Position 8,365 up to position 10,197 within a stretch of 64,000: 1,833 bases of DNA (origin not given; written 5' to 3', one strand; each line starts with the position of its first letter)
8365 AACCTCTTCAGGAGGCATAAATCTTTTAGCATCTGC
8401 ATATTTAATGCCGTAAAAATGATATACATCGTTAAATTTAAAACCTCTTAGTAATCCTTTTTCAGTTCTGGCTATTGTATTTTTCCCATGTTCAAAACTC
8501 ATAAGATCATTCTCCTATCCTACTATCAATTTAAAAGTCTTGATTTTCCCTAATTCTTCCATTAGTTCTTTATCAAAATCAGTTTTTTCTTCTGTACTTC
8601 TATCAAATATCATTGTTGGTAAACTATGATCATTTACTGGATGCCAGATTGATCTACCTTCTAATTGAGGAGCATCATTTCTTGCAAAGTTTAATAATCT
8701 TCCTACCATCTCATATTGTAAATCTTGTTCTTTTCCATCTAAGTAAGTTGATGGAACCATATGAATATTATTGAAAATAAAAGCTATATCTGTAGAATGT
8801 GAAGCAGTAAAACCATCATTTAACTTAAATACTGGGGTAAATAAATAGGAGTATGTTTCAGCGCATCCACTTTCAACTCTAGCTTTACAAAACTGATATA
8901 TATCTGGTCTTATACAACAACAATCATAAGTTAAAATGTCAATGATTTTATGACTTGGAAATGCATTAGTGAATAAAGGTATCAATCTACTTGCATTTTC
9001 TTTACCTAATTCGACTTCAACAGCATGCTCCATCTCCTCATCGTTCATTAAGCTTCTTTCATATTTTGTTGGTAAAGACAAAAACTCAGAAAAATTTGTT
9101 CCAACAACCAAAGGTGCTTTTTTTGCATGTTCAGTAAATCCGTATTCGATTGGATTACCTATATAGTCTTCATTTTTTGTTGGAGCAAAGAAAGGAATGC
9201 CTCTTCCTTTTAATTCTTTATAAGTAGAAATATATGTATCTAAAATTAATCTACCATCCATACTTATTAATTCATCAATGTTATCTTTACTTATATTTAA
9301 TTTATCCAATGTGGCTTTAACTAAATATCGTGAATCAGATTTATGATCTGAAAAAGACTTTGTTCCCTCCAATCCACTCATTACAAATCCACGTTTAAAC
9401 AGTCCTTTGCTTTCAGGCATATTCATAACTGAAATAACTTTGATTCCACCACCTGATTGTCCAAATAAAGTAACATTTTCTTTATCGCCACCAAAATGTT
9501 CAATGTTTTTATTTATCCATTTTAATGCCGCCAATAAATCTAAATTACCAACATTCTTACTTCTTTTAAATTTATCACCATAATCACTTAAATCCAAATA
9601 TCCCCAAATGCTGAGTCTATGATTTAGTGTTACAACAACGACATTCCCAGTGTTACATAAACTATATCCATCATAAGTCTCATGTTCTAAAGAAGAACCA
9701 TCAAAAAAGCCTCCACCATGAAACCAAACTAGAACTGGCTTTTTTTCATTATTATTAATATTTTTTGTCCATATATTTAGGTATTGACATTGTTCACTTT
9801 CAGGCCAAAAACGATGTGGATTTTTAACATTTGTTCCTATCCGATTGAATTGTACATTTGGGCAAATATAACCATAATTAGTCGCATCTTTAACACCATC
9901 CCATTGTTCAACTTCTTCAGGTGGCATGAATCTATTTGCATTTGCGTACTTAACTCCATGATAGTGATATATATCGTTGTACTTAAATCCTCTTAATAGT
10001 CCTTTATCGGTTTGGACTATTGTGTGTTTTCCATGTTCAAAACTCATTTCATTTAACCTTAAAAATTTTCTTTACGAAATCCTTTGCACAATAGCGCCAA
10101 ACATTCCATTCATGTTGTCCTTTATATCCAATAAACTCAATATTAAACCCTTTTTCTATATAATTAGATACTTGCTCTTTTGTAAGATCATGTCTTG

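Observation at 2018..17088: Candidate undescribed catabolic system: mannose-family PTS and phospho-ketose cleavage pathway co-transcribed with four cytoplasmic esterases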

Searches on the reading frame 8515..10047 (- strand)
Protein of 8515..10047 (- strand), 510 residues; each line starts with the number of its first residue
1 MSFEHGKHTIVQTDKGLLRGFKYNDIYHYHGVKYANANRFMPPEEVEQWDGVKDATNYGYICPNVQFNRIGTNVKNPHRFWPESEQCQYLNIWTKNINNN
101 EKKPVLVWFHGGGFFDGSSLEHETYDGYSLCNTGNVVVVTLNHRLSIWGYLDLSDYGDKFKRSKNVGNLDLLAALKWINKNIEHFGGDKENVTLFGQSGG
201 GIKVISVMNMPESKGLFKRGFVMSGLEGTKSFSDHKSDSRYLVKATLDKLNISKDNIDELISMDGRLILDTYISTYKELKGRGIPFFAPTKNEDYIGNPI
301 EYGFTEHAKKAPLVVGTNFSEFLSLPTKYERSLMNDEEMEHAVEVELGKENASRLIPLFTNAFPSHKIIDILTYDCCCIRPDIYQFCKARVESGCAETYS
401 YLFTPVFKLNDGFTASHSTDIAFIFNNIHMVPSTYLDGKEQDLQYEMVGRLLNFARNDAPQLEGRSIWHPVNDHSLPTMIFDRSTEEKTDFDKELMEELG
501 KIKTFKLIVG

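Call 3: search_protein_families(library=pfam, proteins=[window:8515-10047:-])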
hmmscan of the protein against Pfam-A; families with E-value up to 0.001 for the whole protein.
window:8515-10047:- (510 aa): 3 families
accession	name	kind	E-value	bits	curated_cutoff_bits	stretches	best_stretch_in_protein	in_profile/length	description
PF00135.34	COesterase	-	2.1e-77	261.7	27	1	8-487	2-502/515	Carboxylesterase family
PF20434.5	BD-FAE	-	1.7e-08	34.7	26.8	1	98-249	8-139/215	BD-FAE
PF07859.19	Abhydrolase_3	-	9.3e-08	32.5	25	0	170-215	51-96/210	alpha/beta hydrolase fold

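Call 5: search_protein_families(library=ncbifam, proteins=[window:8515-10047:-], max_evalue=0.001)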
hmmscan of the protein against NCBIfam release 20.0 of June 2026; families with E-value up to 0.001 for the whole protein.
window:8515-10047:- (510 aa): 1 family
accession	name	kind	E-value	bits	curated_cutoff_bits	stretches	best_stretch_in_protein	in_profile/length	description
NF058653.1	LipP1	equivalog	5.4e-10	38.6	350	1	98-205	66-159/300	LipP1 family hormone-sensitive lipase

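Call 11: find_homologous_proteins(query=window:8515-10047:-, max_evalue=1e-10)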
Query window:8515-10047:- (510 aa): 4134 proteins with E <= 1e-10 among 8000 candidates; the best 120 are listed.
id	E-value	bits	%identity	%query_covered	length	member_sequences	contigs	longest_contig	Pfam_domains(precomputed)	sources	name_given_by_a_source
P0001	0.0e+0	1203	100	100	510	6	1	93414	PF00135.35,PF07859.20,PF20434.6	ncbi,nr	ncbi:MAG: carboxylesterase family protein [Erysipelotrichaceae bacterium]|nr:carboxylesterase family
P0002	1.4e-287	973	80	100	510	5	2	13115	PF00135.35,PF07859.20,PF20434.6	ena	-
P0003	6.9e-286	967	79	100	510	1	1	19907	PF00135.35,PF07859.20,PF20434.6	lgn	-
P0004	1.2e-285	966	78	100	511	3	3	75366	PF00135.35,PF07859.20,PF20434.6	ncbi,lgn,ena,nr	ncbi:MAG: carboxylesterase/lipase family protein [Erysipelotrichaceae bacterium]|nr:carboxylesterase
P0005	2.4e-283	959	78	100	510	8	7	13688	PF00135.35,PF07859.20,PF20434.6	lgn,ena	-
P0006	1.7e-282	956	78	100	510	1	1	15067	PF00135.35,PF07859.20,PF20434.6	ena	-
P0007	7.0e-273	924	74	100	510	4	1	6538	PF00135.35,PF07859.20,PF20434.6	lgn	-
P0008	1.5e-269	913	74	100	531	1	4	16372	PF00135.35,PF07859.20,PF20434.6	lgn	-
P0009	8.6e-267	904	74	100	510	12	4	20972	PF00135.35,PF20434.6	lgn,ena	-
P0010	6.7e-265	898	73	100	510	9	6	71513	PF00135.35,PF07859.20,PF20434.6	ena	-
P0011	4.9e-224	763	63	99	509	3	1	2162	PF00135.35,PF20434.6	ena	-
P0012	2.4e-220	751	62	100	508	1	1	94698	PF00135.35,PF07859.20,PF20434.6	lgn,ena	-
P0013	2.9e-217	741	61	100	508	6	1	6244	PF00135.35,PF07859.20,PF20434.6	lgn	-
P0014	3.5e-216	737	61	99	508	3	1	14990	PF00135.35,PF07859.20,PF20434.6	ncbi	-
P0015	8.9e-216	736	63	99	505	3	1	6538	PF00135.35,PF07859.20,PF20434.6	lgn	-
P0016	5.6e-215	733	59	100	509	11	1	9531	PF00135.35,PF07859.20,PF20434.6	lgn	-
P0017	4.2e-214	730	61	100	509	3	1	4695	PF00135.35,PF20434.6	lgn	-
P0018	1.1e-209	716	59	100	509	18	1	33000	PF00135.35,PF07859.20,PF20434.6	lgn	-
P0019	2.6e-209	715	61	99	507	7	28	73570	PF00135.35,PF07859.20,PF20434.6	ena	-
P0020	3.0e-209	714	58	100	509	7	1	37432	PF00135.35,PF07859.20,PF20434.6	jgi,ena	-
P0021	2.5e-207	708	61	98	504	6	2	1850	PF00135.35,PF07859.20,PF20434.6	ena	-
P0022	9.9e-207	706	61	99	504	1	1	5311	PF00135.35,PF07859.20,PF20434.6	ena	-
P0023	1.9e-206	705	59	99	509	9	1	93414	PF00135.35,PF07859.20,PF20434.6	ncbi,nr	ncbi:MAG: carboxylesterase family protein [Erysipelotrichaceae bacterium]|nr:carboxylesterase family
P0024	3.3e-206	704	60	99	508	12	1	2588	PF00135.35,PF00326.28,PF07859.20,PF20434.6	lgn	-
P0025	1.2e-205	703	61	99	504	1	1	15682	PF00135.35,PF07859.20,PF20434.6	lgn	-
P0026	8.0e-205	700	61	98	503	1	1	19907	PF00135.35,PF07859.20,PF20434.6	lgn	-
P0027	8.5e-205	700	58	100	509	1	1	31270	PF00135.35,PF07859.20,PF20434.6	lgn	-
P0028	2.7e-204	698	60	99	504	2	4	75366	PF00135.35,PF07859.20,PF20434.6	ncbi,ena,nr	ncbi:MAG: carboxylesterase/lipase family protein [Erysipelotrichaceae bacterium]|nr:carboxylesterase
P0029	2.0e-202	692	58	100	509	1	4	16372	PF00135.35,PF07859.20,PF20434.6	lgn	-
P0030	2.9e-202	691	59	99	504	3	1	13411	PF00135.35,PF07859.20,PF20434.6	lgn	-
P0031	4.6e-202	691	59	99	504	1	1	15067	PF00135.35,PF07859.20,PF20434.6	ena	-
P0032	2.0e-190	652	55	99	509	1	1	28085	PF00135.35,PF07859.20,PF20434.6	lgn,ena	-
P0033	3.3e-187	642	54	99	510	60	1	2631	PF00135.35,PF07859.20,PF20434.6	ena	-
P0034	1.7e-186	639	53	99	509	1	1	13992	PF00135.35,PF07859.20,PF20434.6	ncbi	-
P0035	1.4e-185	636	54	99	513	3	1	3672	PF00135.35,PF07859.20,PF20434.6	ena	-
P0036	8.6e-184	630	53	99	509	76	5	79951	PF00135.35,PF07859.20,PF20434.6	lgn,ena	-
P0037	3.6e-177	609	51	99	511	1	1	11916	PF00135.35,PF07859.20,PF20434.6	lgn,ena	-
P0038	1.9e-174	600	52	99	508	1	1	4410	PF00135.35,PF07859.20,PF20434.6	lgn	-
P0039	4.0e-170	585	51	99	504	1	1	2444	PF00135.35,PF07859.20,PF20434.6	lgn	-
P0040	2.4e-158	546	48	98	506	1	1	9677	PF00135.35,PF07859.20,PF20434.6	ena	-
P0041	8.2e-158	545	50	98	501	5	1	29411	PF00135.35,PF07859.20,PF20434.6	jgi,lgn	jgi:para-nitrobenzyl esterase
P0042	7.8e-153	528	47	98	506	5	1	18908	PF00135.35,PF07859.20,PF20434.6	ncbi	-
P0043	3.3e-152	526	46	98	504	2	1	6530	PF00135.35,PF07859.20,PF20434.6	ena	-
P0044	8.6e-149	515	46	98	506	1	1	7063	PF00135.35,PF07859.20,PF20434.6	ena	-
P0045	1.5e-145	504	45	98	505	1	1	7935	PF00135.35,PF07859.20,PF20434.6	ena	-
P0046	3.0e-145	503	45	97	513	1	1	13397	PF00135.35,PF07859.20,PF20434.6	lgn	-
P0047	4.1e-144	499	46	99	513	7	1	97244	PF00135.35,PF07859.20,PF20434.6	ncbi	-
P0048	2.3e-142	494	45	96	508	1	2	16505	PF00135.35,PF07859.20,PF20434.6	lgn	-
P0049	1.1e-140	488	46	99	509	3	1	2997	PF00135.35,PF07859.20,PF20434.6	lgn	-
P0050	5.8e-133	463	42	97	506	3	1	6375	PF00135.35,PF07859.20,PF20434.6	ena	-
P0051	1.5e-132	461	45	96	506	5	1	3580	PF00135.35,PF07859.20,PF20434.6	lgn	-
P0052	3.5e-131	457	43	98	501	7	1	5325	PF00135.35,PF07859.20,PF20434.6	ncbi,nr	ncbi:MAG: carboxylesterase/lipase family protein [Erysipelotrichaceae bacterium]|nr:carboxylesterase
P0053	1.1e-130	455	43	96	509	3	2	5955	PF00135.35,PF07859.20,PF20434.6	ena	-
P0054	6.3e-128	446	42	96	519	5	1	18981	PF00135.35,PF07859.20,PF20434.6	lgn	-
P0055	9.7e-128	445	41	97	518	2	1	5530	PF00135.35,PF07859.20,PF20434.6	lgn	-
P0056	1.1e-127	445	42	99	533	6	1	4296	PF00135.35,PF07859.20,PF20434.6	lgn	-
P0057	2.2e-127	444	36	98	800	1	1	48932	PF00135.35,PF07859.20,PF20434.6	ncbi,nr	ncbi:MAG: carboxylesterase family protein [Lachnospiraceae bacterium]|nr:carboxylesterase family pro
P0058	8.4e-127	442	41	98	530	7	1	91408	PF00135.35,PF07859.20,PF20434.6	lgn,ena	-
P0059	1.5e-126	442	47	84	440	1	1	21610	PF00135.35,PF07859.20,PF20434.6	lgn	-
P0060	2.2e-126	441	36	96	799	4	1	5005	PF00135.35,PF07859.20,PF20434.6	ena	-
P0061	3.3e-126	440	42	97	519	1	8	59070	PF00135.35,PF07859.20,PF20434.6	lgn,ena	-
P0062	1.2e-125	439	41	97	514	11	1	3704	PF00135.35,PF07859.20,PF20434.6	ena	-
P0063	1.8e-125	438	37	98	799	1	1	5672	PF00135.35,PF07859.20,PF20434.6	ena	-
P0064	1.8e-125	438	41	97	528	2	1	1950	PF00135.35,PF07859.20,PF20434.6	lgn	-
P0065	3.5e-125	437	42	96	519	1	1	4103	PF00135.35,PF07859.20,PF20434.6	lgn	-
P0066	3.6e-125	437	43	97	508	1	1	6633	PF00135.35,PF07859.20,PF20434.6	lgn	-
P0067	3.6e-125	437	41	98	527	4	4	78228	PF00135.35,PF07859.20,PF20434.6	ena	-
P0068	6.7e-125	436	42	97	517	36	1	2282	PF00135.35,PF07859.20,PF20434.6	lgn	-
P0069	7.4e-125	436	42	97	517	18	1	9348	PF00135.35,PF07859.20,PF20434.6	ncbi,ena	-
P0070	5.2e-124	433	41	97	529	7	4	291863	PF00135.35,PF07859.20,PF20434.6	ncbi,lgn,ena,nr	ncbi:MAG: carboxylesterase family protein [Lachnospiraceae bacterium]|nr:carboxylesterase family pro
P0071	5.4e-124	433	42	98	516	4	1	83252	PF00135.35,PF07859.20,PF20434.6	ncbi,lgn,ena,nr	nr:carboxylesterase family protein [uncultured Butyrivibrio sp.]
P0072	7.9e-124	433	40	96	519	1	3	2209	PF00135.35,PF07859.20,PF20434.6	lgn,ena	-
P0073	7.9e-124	433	42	97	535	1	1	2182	PF00135.35,PF07859.20,PF20434.6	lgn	-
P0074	1.2e-123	432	42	96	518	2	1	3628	PF00135.35,PF07859.20,PF20434.6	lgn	-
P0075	1.3e-123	432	42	96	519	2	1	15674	PF00135.35,PF07859.20,PF20434.6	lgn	-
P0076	1.3e-123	432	43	95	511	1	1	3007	PF00135.35,PF07859.20,PF20434.6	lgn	-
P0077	6.2e-123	430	42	96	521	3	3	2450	PF00135.35,PF07859.20,PF20434.6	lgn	-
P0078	1.9e-122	428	41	97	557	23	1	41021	PF00135.35,PF07859.20,PF20434.6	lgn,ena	-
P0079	2.3e-122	428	41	97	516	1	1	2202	PF00135.35,PF07859.20,PF20434.6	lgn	-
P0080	2.3e-122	428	42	97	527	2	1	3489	PF00135.35,PF07859.20,PF20434.6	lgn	-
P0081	2.9e-122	427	42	95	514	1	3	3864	PF00135.35,PF07859.20,PF20434.6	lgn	-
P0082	3.1e-122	427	41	96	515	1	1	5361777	PF00135.35,PF07859.20,PF20434.6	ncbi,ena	-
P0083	3.2e-122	427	40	98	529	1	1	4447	PF00135.35,PF07859.20,PF20434.6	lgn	-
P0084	3.4e-122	427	41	98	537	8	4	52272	PF00135.35,PF07859.20,PF20434.6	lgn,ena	-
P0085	3.9e-122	427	40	98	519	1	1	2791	PF00135.35,PF07859.20,PF20434.6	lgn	-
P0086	5.0e-122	427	43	96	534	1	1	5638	PF00135.35,PF07859.20,PF20434.6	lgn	-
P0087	5.5e-122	426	40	98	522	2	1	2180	PF00135.35,PF07859.20,PF20434.6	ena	-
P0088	6.8e-122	426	42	96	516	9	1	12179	PF00135.35,PF07859.20,PF20434.6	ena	-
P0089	8.6e-122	426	42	95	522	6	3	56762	PF00135.35,PF07859.20,PF20434.6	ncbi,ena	-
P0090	1.0e-121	426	44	95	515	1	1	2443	PF00135.35,PF07859.20,PF20434.6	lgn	-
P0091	1.0e-121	426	40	98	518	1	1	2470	PF00135.35,PF07859.20,PF20434.6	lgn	-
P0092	1.2e-121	425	43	96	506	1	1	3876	PF00135.35,PF07859.20,PF20434.6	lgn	-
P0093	1.2e-121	425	32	96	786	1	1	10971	PF00135.35,PF07859.20,PF20434.6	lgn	-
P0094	1.4e-121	425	42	97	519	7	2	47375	PF00135.35,PF07859.20,PF20434.6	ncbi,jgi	jgi:para-nitrobenzyl esterase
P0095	1.8e-121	425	40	98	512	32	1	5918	PF00135.35,PF07859.20,PF20434.6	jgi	jgi:carboxylesterase type B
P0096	1.9e-121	425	41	97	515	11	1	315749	PF00135.35,PF07859.20,PF20434.6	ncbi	-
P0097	2.3e-121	424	43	95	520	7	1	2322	PF00135.35,PF07859.20,PF20434.6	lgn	-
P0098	2.3e-121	424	40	97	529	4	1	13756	PF00135.35,PF07859.20,PF20434.6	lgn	-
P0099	2.9e-121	424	43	96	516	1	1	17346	PF00135.35,PF07859.20,PF20434.6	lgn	-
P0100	3.1e-121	424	41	98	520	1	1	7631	PF00135.35,PF07859.20,PF20434.6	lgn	-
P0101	4.7e-121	423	43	98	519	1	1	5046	PF00135.35,PF07859.20,PF20434.6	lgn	-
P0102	5.0e-121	423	43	96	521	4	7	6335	PF00135.35,PF07859.20,PF20434.6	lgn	-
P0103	6.1e-121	423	43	96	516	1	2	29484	PF00135.35,PF07859.20,PF20434.6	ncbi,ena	-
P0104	6.8e-121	423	43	97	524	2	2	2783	PF00135.35,PF07859.20,PF20434.6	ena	-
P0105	1.2e-120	422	40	97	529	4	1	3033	PF00135.35,PF07859.20,PF20434.6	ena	-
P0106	1.4e-120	422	33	99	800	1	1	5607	PF00135.35,PF07859.20,PF20434.6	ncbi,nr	ncbi:MAG: carboxylesterase family protein [Lachnospiraceae bacterium]|nr:carboxylesterase family pro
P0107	1.6e-120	422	42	96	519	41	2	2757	PF00135.35,PF07859.20,PF20434.6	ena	-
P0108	1.7e-120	422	42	96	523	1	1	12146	PF00135.35,PF07859.20,PF20434.6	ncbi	-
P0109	1.8e-120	421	40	96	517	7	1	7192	PF00135.35,PF07859.20,PF20434.6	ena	-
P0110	1.8e-120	421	40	98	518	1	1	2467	PF00135.35,PF07859.20,PF20434.6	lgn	-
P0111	2.1e-120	421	41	96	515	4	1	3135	PF00135.35,PF07859.20,PF20434.6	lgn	-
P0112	2.2e-120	421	40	97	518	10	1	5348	PF00135.35,PF07859.20,PF20434.6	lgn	-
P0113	3.9e-120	420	43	96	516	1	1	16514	PF00135.35,PF07859.20,PF20434.6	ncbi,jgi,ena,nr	ncbi:MAG: carboxylesterase [Firmicutes bacterium]|nr:carboxylesterase [Bacillota bacterium]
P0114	4.1e-120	420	40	98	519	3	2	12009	PF00135.35,PF07859.20,PF20434.6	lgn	-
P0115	4.5e-120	420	39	95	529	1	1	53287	PF00135.35,PF07859.20,PF20434.6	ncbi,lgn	-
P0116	4.8e-120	420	43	96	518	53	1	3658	PF00135.35,PF07859.20,PF20434.6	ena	-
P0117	5.9e-120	420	41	97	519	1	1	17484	PF00135.35,PF07859.20,PF20434.6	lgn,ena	-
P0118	6.1e-120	420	40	98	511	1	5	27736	PF00135.35,PF07859.20,PF20434.6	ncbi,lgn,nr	ncbi:MAG TPA: carboxylesterase family protein [Clostridia bacterium]|nr:carboxylesterase family prot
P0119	7.0e-120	419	40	95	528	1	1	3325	PF00135.35,PF07859.20,PF20434.6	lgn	-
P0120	8.0e-120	419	42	96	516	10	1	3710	PF00135.35,PF07859.20,PF20434.6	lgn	-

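Call 12: find_encoding_contigs(protein=P0004, flank=10000, max_places=3)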
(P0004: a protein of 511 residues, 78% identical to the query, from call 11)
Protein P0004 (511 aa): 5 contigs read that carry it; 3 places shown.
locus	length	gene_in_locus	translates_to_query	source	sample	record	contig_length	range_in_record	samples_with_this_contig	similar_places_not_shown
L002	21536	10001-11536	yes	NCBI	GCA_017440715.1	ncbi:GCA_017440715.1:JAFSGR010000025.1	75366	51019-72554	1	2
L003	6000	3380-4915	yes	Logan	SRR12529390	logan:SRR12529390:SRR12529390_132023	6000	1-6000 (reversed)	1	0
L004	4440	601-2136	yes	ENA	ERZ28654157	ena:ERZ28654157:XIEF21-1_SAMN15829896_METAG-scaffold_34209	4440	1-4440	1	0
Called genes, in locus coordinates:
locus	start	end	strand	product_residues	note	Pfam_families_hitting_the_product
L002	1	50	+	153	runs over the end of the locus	PF00583:Acetyltransf_1, PF13673:Acetyltransf_10 (weak), PF13508:Acetyltransf_7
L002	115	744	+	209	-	PF00392:GntR, PF13412:HTH_24 (faint), PF07729:FCD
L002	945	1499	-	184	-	-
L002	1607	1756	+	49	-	PF03786:UxuA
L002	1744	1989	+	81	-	-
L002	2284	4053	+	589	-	-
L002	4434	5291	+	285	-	PF00756:Esterase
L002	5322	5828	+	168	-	PF03830:PTSIIB_sorb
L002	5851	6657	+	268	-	PF03609:EII-Sor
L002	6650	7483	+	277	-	PF03613:EIID-AGA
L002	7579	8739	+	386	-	PF07690:MFS_1, PF12832:MFS_1_like (weak), PF05977:MFS_3 (faint), PF06779:MFS_4 (faint), PF07690:MFS_1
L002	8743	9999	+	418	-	PF00756:Esterase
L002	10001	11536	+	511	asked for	PF00135:COesterase, PF20434:BD-FAE (weak), PF07859:Abhydrolase_3 (faint)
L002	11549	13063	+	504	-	PF00135:COesterase, PF20434:BD-FAE (faint), PF07859:Abhydrolase_3 (faint)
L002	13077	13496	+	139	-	PF03610:EIIA-man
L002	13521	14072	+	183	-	-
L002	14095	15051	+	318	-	PF00248:Aldo_ket_red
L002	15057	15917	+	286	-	PF01116:F_bP_aldolase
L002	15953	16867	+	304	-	PF00294:PfkB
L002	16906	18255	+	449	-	PF01554:MatE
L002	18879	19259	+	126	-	PF00392:GntR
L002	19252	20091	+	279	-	PF00005:ABC_tran, PF13304:AAA_21 (weak)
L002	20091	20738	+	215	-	PF13346:ABC2_membrane_5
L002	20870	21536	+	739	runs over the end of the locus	PF01757:Acyl_transf_3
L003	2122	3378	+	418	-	PF00756:Esterase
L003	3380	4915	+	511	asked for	PF00135:COesterase, PF20434:BD-FAE (weak), PF07859:Abhydrolase_3 (faint)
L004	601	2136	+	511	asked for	PF00135:COesterase, PF20434:BD-FAE (weak), PF07859:Abhydrolase_3 (faint)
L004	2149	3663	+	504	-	PF00135:COesterase, PF20434:BD-FAE (faint), PF07859:Abhydrolase_3 (faint)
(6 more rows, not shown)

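Call 13: find_encoding_contigs(protein=P0010, flank=10000, max_places=3)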
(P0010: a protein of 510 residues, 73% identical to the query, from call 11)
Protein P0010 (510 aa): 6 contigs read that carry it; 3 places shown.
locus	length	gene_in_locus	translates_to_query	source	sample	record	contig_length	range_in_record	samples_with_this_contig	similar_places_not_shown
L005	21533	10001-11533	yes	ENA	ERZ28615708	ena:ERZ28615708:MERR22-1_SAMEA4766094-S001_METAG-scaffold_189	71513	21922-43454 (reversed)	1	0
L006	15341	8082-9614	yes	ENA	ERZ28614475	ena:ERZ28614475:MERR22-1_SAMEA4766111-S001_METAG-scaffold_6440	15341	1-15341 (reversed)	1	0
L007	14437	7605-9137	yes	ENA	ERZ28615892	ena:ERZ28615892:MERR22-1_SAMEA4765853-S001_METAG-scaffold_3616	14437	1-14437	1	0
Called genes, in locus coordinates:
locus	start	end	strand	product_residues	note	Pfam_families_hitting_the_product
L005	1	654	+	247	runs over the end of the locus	PF02463:SMC_N (faint), PF00005:ABC_tran, PF13304:AAA_21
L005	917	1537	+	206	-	-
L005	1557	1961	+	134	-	-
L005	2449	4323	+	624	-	-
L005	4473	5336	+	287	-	PF00756:Esterase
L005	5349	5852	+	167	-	PF03830:PTSIIB_sorb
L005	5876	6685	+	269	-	PF03609:EII-Sor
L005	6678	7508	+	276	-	PF03613:EIID-AGA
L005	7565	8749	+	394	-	PF12832:MFS_1_like (weak), PF07690:MFS_1, PF05977:MFS_3 (weak), PF07690:MFS_1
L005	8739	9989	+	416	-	PF00756:Esterase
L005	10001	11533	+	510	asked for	PF00135:COesterase, PF20434:BD-FAE (weak), PF07859:Abhydrolase_3 (faint)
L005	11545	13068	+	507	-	PF00135:COesterase, PF20434:BD-FAE (weak), PF07859:Abhydrolase_3 (faint)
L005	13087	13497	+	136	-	PF03610:EIIA-man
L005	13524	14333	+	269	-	PF01116:F_bP_aldolase, PF00977:His_biosynth (faint)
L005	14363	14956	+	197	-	-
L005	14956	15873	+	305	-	PF00294:PfkB, PF08543:Phos_pyr_kin (weak)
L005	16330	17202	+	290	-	PF03976:PPK2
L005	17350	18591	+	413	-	PF00657:Lipase_GDSL (weak), PF13472:Lipase_GDSL_2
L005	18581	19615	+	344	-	PF05343:Peptidase_M42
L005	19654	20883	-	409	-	PF00089:Trypsin, PF13365:Trypsin_2, PF00595:PDZ, PF13180:PDZ_2, PF17820:PDZ_6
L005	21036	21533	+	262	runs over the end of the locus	PF07179:SseB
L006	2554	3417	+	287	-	PF00756:Esterase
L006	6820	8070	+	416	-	PF00756:Esterase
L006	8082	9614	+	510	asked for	PF00135:COesterase, PF20434:BD-FAE (weak), PF07859:Abhydrolase_3 (faint)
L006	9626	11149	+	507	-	PF00135:COesterase, PF20434:BD-FAE (weak), PF07859:Abhydrolase_3 (faint)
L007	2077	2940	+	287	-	PF00756:Esterase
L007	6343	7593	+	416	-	PF00756:Esterase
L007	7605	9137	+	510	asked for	PF00135:COesterase, PF20434:BD-FAE (weak), PF07859:Abhydrolase_3 (faint)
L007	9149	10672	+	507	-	PF00135:COesterase, PF20434:BD-FAE (weak), PF07859:Abhydrolase_3 (faint)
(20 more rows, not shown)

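Call 14: find_encoding_contigs(protein=P0012, flank=10000, max_places=3)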
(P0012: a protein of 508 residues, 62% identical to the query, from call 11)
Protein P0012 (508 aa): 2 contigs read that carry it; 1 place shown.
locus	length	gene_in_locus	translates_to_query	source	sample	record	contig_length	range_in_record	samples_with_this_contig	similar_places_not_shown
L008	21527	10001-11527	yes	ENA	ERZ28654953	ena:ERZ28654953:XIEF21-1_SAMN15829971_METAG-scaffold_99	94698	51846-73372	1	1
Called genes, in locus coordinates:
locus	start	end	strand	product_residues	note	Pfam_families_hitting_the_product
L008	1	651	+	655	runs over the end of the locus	PF01580:FtsK_SpoIIIE, PF09397:FtsK_gamma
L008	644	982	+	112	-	-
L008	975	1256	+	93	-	-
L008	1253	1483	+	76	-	-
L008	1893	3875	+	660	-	PF08279:HTH_11 (faint), PF13412:HTH_24 (faint), PF05043:Mga (weak)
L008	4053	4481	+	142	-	PF03610:EIIA-man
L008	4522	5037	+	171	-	PF03830:PTSIIB_sorb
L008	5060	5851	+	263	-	PF03609:EII-Sor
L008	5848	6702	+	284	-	PF03613:EIID-AGA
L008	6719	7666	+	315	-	PF00248:Aldo_ket_red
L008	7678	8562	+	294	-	PF01116:F_bP_aldolase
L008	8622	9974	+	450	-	PF01554:MatE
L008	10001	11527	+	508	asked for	PF00135:COesterase, PF20434:BD-FAE (weak), PF07859:Abhydrolase_3 (faint)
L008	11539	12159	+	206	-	-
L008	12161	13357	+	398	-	PF03825:Nuc_H_symport, PF07690:MFS_1, PF12832:MFS_1_like, PF07690:MFS_1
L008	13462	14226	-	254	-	PF08220:HTH_DeoR, PF00455:DeoRC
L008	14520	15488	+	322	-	PF00532:Peripla_BP_1, PF13407:Peripla_BP_4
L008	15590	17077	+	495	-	PF00005:ABC_tran, PF13304:AAA_21 (faint), PF00005:ABC_tran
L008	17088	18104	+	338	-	PF02653:BPD_transp_2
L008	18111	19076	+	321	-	PF02733:Dak1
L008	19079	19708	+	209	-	PF02734:Dak2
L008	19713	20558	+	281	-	PF01116:F_bP_aldolase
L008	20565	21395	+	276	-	PF00756:Esterase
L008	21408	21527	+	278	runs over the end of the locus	PF00756:Esterase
